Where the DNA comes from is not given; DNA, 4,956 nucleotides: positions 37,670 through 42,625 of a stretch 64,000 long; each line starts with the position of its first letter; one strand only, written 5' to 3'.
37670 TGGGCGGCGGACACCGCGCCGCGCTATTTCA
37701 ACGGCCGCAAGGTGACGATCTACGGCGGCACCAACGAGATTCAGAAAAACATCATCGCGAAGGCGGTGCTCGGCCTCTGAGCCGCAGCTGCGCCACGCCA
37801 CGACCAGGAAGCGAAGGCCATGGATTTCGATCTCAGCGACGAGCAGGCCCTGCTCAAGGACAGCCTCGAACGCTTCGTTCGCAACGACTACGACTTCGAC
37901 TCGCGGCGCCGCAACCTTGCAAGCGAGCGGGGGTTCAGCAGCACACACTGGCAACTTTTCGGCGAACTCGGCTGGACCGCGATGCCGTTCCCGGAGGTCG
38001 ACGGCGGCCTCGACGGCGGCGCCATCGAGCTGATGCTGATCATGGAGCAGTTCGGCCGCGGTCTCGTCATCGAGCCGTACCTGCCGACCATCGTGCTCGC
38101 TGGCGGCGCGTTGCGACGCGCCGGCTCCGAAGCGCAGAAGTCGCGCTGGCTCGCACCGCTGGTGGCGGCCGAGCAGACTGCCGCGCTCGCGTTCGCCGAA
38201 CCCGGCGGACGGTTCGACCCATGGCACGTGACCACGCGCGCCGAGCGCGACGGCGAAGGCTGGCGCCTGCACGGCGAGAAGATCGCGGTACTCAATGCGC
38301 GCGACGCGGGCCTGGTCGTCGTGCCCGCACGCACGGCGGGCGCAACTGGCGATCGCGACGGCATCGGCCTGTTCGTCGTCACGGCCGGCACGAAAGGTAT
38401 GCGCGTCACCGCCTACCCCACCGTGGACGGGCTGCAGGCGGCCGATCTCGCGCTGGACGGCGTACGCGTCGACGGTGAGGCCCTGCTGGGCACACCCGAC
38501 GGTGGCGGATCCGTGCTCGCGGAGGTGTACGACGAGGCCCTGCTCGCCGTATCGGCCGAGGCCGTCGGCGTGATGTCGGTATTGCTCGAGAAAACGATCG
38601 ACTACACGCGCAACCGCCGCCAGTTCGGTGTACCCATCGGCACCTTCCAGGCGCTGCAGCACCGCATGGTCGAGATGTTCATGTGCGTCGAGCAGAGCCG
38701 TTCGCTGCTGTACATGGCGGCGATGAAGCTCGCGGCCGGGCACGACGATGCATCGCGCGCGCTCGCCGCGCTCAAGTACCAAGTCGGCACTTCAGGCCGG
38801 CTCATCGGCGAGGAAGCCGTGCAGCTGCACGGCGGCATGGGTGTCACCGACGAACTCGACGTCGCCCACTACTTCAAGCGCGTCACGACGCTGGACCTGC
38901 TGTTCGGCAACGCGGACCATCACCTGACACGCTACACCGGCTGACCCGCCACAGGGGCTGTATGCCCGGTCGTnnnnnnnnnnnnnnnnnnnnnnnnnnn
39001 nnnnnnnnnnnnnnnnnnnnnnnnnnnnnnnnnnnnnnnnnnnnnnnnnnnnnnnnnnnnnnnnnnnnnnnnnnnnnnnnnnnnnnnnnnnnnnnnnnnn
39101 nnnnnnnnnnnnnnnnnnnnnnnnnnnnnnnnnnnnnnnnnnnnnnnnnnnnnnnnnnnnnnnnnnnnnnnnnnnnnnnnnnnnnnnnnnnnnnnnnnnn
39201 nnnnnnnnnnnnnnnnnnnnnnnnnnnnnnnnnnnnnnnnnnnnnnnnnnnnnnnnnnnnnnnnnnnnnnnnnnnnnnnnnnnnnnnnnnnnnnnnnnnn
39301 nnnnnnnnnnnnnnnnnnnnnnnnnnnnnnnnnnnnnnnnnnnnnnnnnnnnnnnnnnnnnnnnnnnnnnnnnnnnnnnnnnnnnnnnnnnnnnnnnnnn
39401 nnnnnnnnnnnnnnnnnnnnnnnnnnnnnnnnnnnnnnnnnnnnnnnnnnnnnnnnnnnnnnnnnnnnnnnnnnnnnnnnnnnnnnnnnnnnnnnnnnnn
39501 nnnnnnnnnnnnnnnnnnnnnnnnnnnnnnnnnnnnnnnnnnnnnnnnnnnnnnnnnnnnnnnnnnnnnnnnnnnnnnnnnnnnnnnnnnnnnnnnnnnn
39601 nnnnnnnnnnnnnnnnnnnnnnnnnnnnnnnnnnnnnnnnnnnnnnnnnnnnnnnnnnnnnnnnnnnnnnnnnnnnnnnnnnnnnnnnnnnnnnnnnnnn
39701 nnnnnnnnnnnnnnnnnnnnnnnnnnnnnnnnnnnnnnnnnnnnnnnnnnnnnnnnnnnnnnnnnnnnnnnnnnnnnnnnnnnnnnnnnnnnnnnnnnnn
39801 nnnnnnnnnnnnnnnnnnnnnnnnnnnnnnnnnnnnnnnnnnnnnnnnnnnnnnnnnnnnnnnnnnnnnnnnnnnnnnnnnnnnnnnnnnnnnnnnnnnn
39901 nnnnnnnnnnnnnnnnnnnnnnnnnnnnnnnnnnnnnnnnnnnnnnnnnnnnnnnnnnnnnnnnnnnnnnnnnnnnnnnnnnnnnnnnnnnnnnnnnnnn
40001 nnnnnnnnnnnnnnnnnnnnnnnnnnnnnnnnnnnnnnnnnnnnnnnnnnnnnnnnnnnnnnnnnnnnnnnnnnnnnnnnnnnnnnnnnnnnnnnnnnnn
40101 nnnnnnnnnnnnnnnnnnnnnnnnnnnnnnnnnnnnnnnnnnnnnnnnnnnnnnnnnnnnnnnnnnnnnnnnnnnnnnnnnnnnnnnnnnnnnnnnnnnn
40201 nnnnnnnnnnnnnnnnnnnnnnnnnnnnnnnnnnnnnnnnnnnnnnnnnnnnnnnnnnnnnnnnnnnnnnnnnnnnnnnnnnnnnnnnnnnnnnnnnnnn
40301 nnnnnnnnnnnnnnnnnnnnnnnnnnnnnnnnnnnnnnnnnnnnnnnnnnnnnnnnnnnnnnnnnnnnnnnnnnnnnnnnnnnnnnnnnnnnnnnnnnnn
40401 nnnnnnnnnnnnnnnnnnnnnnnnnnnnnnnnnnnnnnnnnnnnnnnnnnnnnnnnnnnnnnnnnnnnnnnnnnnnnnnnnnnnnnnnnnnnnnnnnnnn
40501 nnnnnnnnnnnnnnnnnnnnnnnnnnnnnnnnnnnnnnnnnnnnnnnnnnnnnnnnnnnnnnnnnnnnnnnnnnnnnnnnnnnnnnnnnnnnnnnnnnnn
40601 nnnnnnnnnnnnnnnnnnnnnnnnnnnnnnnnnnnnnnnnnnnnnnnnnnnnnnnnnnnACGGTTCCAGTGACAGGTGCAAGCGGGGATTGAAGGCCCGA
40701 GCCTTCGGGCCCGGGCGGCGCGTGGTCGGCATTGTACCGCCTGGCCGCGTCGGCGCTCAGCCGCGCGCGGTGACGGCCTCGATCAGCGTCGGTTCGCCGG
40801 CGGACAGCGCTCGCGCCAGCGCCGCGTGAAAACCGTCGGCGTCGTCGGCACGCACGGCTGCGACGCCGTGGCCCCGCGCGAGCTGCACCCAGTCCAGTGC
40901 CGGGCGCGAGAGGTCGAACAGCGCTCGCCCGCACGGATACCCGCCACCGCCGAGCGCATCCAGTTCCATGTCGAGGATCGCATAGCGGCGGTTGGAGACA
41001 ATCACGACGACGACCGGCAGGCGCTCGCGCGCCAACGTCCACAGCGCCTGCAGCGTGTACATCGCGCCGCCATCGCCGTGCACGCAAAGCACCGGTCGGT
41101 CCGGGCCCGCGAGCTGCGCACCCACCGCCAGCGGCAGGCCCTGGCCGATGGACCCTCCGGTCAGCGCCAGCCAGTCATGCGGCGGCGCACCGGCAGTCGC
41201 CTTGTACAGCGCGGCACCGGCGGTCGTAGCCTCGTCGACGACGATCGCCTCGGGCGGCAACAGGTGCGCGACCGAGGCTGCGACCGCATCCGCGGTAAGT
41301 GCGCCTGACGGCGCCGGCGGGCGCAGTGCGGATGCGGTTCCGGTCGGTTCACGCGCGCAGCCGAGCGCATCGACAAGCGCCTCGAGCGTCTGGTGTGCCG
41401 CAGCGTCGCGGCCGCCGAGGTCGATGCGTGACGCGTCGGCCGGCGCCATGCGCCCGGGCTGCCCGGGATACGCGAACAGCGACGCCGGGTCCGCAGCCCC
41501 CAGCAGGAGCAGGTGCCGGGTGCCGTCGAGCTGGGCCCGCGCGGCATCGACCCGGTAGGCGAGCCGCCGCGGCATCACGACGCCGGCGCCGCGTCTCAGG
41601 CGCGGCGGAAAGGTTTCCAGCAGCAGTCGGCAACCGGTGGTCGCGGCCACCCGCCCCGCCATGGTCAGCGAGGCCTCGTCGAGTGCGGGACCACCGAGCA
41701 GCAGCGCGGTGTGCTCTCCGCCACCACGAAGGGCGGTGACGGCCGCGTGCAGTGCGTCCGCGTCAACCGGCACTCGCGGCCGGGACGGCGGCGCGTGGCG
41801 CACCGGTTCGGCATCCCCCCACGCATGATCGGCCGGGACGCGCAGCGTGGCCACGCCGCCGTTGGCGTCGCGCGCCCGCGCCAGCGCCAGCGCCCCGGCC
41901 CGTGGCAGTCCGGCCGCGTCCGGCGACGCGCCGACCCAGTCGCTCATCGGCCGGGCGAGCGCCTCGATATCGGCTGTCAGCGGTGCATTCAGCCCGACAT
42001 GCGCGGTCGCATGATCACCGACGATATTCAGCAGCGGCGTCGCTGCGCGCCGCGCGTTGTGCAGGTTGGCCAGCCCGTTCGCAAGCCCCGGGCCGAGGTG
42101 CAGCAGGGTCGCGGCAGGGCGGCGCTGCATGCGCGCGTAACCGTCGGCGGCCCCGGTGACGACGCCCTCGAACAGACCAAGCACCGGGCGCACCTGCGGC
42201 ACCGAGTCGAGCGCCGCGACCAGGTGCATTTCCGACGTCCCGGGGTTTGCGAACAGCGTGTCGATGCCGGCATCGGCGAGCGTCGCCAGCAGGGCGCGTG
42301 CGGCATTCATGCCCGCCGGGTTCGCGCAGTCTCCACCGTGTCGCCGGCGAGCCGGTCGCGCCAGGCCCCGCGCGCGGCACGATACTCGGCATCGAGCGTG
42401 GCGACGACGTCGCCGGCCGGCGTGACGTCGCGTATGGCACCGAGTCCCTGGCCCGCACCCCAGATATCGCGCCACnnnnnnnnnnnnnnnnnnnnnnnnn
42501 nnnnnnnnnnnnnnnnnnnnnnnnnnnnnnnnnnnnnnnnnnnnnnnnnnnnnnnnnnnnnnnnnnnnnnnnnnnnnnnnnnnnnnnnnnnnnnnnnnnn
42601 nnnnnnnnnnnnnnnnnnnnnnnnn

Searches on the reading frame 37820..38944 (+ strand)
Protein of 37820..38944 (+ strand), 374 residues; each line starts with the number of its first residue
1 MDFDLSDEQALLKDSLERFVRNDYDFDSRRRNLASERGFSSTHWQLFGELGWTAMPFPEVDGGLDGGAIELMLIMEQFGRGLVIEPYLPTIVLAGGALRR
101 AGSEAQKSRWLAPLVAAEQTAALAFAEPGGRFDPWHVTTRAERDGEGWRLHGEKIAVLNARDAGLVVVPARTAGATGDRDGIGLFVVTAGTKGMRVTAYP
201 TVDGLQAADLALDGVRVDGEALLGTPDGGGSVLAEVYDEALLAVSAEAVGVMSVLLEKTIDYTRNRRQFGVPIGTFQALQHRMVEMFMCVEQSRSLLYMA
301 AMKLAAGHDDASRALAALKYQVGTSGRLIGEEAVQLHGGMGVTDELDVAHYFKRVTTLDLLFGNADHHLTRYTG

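Call 43: search_protein_families(library=pfam, proteins=[window:37820-38944:+])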
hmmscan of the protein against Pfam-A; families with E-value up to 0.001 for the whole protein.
window:37820-38944:+ (374 aa): 3 families
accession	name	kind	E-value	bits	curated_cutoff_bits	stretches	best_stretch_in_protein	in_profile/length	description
PF00441.29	Acyl-CoA_dh_1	-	2.7e-25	89.7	22.4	1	242-369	16-142/150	Acyl-CoA dehydrogenase, C-terminal domain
PF02771.21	Acyl-CoA_dh_N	-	2.8e-16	60.3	22.9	1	6-117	1-112/113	Acyl-CoA dehydrogenase, N-terminal domain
PF02770.24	Acyl-CoA_dh_M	-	1.1e-14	54.7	33.3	1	122-209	1-88/97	Acyl-CoA dehydrogenase, middle domain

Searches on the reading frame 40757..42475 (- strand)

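Call 3: search_protein_families(library=pfam, proteins=[window:40757-42475:-])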
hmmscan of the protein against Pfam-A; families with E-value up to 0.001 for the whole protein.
window:40757-42475:- (572 aa): 2 families
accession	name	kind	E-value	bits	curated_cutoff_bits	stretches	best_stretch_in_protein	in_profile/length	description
PF02776.23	TPP_enzyme_N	-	8.1e-30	103.5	26.8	1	56-164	1-109/119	Thiamine pyrophosphate enzyme, N-terminal TPP binding domain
PF02775.26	TPP_enzyme_C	-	2.3e-27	96.1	21.9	1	431-566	17-150/151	Thiamine pyrophosphate enzyme, C-terminal TPP binding domain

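Call 4: search_protein_families(library=ncbifam, proteins=[window:40757-42475:-])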
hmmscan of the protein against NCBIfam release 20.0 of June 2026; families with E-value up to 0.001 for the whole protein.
window:40757-42475:- (572 aa): 52 families (the best 25 are shown)
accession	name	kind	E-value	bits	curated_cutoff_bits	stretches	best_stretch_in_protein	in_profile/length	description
NF005760.0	PRK07586.1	equivalog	5.1e-199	662.5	363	1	56-568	1-513/514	acetolactate synthase large subunit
NF009122.0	PRK12474.1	subfamily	1.2e-167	558.8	835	1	55-568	4-517/518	hypothetical protein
NF005485.1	PRK07092.1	equivalog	9.3e-65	219.4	493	2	359-570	312-519/523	benzoylformate decarboxylase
NF006052.0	PRK08199.1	subfamily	3.6e-41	141.1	539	2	386-569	360-537/559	thiamine pyrophosphate protein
NF006122.0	PRK08266.1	subfamily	1.4e-37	129.4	571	1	56-567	4-522/543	hypothetical protein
NF005712.0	PRK07524.1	subfamily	9.4e-35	120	500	2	396-568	362-528/536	5-guanidino-2-oxopentanoate decarboxylase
NF006203.0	PRK08327.1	equivalog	3.3e-31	108.4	456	2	54-154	7-112/571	thiamine pyrophosphate-requiring protein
TIGR00118.1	acolac_lg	equivalog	1.1e-29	103.3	538.35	2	429-568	397-533/557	biosynthetic-type acetolactate synthase large subunit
NF006016.1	PRK08155.1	equivalog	3.3e-29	101.7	870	2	397-568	364-531/554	acetolactate synthase large subunit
NF006524.0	PRK08978.1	equivalog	6.3e-29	100.7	738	2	395-567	354-522/548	acetolactate synthase 2 catalytic subunit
NF004919.0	PRK06276.1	equivalog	1e-28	100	866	2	432-568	405-537/582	acetolactate synthase large subunit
NF005824.0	PRK07710.1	equivalog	1.2e-27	96.5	976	2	431-567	414-546/573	acetolactate synthase large subunit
NF006187.0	PRK08322.1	equivalog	2e-27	95.9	509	2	442-566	408-525/548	acetolactate synthase large subunit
NF005470.0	PRK07064.1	equivalog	3.1e-27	95.8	495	2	438-566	404-526/552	thiamine pyrophosphate-binding protein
NF006591.0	PRK09124.1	equivalog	5.8e-26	90.9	792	2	438-571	405-531/574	ubiquinone-dependent pyruvate dehydrogenase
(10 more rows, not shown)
